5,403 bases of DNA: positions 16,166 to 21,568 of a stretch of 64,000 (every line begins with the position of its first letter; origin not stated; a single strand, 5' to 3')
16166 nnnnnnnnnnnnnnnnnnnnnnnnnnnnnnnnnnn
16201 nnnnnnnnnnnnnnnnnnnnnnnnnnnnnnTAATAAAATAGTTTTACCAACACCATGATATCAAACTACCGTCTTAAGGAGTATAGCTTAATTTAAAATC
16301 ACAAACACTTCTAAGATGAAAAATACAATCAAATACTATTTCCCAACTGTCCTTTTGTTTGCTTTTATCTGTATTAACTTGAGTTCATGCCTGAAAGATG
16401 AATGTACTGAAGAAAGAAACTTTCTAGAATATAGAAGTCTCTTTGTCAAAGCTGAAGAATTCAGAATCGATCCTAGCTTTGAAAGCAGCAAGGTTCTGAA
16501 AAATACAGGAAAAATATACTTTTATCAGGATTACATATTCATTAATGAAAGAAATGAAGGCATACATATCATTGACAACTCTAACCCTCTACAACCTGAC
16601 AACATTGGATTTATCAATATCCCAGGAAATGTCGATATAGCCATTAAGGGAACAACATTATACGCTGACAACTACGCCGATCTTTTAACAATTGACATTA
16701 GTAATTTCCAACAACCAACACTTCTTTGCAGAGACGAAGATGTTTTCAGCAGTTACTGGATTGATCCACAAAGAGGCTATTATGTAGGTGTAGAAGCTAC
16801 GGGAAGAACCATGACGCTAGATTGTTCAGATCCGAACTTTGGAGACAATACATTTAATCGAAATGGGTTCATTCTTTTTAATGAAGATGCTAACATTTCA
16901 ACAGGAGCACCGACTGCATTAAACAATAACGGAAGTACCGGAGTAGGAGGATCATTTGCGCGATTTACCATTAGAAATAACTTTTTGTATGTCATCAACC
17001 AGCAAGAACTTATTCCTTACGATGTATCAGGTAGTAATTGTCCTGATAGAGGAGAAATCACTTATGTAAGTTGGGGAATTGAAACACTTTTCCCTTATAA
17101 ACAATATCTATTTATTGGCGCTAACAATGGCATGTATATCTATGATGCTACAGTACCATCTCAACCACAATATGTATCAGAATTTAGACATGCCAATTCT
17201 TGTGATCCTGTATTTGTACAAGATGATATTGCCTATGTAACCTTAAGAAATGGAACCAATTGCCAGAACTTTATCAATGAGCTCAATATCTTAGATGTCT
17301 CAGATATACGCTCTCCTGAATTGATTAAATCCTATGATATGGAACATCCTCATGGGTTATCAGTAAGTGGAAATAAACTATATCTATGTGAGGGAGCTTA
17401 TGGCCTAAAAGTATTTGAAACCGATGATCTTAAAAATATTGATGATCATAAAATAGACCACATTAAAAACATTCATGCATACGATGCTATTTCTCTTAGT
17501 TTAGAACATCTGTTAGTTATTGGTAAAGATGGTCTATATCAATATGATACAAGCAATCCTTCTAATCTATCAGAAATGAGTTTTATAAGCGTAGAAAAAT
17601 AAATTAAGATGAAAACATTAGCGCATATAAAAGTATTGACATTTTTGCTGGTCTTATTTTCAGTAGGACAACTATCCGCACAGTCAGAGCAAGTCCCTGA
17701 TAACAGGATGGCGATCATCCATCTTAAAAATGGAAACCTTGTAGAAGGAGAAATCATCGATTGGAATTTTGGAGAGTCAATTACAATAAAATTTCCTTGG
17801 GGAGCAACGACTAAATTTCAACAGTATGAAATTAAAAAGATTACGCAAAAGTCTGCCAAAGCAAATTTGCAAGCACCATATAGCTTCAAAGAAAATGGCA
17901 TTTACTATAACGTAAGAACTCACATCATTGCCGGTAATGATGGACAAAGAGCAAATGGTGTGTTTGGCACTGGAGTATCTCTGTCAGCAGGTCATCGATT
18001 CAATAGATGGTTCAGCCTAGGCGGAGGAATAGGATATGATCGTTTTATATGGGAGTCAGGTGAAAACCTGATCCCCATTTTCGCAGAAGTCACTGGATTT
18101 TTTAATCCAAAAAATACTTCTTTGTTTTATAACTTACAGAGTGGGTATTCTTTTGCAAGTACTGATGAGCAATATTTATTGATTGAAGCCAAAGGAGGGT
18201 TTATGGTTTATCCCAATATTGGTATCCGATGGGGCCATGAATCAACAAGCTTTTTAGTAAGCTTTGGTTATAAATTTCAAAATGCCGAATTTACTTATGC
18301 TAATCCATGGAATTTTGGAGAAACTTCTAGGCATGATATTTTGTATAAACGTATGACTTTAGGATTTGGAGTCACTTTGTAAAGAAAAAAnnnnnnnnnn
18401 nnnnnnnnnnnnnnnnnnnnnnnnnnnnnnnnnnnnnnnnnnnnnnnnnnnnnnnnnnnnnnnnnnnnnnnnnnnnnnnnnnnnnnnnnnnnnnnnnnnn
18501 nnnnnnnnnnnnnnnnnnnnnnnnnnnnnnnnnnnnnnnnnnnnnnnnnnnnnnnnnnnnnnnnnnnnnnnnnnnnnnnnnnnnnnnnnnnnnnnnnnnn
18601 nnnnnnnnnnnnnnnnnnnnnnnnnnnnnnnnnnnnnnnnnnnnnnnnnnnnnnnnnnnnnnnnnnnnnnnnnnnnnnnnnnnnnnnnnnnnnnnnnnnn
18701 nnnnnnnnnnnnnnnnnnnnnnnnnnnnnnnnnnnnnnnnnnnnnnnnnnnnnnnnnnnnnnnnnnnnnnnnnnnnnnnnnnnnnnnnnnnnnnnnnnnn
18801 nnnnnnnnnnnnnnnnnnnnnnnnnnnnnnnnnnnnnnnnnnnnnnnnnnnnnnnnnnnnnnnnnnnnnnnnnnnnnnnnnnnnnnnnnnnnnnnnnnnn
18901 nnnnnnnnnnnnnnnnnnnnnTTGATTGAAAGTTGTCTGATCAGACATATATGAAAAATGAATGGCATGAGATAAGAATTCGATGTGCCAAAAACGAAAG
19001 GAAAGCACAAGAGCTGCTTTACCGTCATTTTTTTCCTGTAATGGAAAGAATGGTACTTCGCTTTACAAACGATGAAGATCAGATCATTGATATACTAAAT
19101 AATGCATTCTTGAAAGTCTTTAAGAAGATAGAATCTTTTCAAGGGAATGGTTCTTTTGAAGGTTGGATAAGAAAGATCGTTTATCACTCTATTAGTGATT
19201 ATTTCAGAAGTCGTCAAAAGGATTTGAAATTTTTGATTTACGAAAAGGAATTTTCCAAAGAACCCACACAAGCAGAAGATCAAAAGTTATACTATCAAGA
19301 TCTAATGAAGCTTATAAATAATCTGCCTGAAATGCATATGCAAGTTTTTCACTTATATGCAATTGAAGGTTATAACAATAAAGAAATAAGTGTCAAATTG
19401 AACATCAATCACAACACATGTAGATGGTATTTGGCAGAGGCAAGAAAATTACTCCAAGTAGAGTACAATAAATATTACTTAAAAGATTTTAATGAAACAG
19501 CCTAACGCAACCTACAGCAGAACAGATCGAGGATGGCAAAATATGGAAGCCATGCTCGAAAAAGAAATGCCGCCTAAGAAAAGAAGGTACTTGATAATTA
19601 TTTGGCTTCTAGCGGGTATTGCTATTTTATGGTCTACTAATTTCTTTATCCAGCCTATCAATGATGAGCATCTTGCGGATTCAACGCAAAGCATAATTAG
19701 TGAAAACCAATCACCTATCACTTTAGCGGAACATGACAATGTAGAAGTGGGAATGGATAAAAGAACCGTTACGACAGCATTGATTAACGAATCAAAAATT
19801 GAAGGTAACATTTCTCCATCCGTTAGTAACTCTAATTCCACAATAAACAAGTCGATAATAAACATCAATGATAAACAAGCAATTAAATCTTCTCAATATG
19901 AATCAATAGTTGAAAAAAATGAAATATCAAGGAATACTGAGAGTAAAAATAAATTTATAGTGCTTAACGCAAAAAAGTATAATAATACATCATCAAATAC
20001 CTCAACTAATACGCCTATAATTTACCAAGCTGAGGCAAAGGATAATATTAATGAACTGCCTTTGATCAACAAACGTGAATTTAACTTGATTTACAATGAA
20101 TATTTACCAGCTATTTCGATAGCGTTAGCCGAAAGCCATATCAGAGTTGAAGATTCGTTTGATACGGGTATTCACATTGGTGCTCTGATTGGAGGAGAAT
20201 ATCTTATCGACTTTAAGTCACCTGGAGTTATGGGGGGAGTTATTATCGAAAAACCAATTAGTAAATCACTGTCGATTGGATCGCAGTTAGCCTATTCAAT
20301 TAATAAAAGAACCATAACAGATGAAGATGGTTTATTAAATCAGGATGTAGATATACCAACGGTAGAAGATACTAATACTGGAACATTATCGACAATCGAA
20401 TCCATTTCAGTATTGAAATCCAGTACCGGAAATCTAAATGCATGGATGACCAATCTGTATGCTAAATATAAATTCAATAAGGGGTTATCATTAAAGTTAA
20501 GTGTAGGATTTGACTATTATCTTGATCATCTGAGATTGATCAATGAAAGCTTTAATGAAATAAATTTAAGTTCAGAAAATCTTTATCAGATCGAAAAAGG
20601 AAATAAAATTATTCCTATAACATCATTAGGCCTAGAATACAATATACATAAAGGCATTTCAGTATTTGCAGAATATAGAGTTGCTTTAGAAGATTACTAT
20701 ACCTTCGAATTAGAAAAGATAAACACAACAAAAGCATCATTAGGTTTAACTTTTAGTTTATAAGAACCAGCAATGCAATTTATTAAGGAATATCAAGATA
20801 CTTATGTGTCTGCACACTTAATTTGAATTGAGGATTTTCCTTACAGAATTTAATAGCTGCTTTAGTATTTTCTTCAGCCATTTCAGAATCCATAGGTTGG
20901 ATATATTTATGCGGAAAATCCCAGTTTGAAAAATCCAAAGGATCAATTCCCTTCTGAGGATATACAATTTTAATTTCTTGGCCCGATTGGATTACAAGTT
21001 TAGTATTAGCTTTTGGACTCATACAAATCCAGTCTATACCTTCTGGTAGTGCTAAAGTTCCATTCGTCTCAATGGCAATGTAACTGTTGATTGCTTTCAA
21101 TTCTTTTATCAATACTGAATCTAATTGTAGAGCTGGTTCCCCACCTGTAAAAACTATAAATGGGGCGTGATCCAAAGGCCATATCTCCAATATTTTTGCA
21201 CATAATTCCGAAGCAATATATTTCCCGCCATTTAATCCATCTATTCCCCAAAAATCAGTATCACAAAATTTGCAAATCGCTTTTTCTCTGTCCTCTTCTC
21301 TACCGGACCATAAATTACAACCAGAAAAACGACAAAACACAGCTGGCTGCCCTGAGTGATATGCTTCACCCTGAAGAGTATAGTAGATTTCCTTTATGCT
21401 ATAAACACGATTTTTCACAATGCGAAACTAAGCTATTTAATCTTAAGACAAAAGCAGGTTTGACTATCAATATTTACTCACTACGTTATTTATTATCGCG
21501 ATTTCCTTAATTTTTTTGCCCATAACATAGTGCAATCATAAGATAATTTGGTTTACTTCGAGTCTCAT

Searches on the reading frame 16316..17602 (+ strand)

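Call 68: search_protein_families(library=pfam, proteins=[window:16316-17602:+])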
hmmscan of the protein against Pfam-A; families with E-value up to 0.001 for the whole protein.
window:16316-17602:+ (428 aa): 1 family
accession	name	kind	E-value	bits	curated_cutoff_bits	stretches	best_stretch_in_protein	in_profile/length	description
PF08309.17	LVIVD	-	3e-10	39.7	20.2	0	107-136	6-36/42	LVIVD repeat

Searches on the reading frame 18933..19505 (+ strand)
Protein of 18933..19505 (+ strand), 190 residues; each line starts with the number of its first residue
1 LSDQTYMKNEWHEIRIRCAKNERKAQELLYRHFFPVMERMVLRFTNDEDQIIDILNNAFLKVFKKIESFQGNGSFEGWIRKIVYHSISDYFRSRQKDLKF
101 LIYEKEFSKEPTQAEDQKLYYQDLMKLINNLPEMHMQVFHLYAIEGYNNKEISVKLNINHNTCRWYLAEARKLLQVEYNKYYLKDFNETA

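Call 49: search_protein_families(library=pfam, proteins=[window:18933-19505:+], max_evalue=0.01)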
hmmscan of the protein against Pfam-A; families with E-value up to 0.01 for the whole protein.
window:18933-19505:+ (190 aa): 4 families
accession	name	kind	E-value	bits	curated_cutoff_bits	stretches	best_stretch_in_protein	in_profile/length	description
PF04542.20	Sigma70_r2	-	5.2e-11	42.6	24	1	29-96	1-70/71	Sigma-70 region 2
PF08281.18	Sigma70_r4_2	-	6.5e-08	32.5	25.7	1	122-174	2-54/54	Sigma-70, region 4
PF07638.17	Sigma70_ECF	-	0.00026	21.4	21.1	1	24-179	17-184/185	ECF sigma factor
PF00196.25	GerE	-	0.00078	19.5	23.5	1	142-176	13-47/57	Bacterial regulatory proteins, luxR family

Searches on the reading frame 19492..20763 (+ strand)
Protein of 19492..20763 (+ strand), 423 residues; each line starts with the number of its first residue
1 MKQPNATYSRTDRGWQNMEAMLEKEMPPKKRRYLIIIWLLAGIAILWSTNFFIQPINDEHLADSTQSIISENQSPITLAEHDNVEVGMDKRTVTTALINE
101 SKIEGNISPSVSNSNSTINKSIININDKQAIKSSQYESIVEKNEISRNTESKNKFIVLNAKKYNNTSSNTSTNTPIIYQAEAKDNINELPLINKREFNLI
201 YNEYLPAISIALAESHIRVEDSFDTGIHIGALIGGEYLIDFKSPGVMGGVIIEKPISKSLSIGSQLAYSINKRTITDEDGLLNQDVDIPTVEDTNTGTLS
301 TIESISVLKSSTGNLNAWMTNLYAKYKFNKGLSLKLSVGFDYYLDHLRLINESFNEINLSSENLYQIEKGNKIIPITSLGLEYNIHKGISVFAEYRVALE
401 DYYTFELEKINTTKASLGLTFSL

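Call 68: search_protein_families(library=pfam, proteins=[window:19492-20763:+])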
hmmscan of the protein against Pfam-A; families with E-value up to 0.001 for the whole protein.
window:19492-20763:+ (423 aa): 2 families
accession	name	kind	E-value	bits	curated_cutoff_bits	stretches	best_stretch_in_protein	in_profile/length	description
PF13568.12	OMP_b-brl_2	-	0.00016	22.2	27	1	217-399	7-170/175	Outer membrane protein beta-barrel domain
PF13505.12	OMP_b-brl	-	0.00036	21.2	28.7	1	297-420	75-172/175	Outer membrane protein beta-barrel domain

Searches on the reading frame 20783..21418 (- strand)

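Call 16: search_protein_families(library=pfam, proteins=[window:20783-21418:-])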
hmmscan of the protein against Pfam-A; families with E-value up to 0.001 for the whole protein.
window:20783-21418:- (211 aa): 1 family
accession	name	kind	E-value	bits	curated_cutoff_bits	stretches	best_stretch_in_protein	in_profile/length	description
PF04055.27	Radical_SAM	-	5.7e-05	23.8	29.5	1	49-127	11-93/166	Radical SAM superfamily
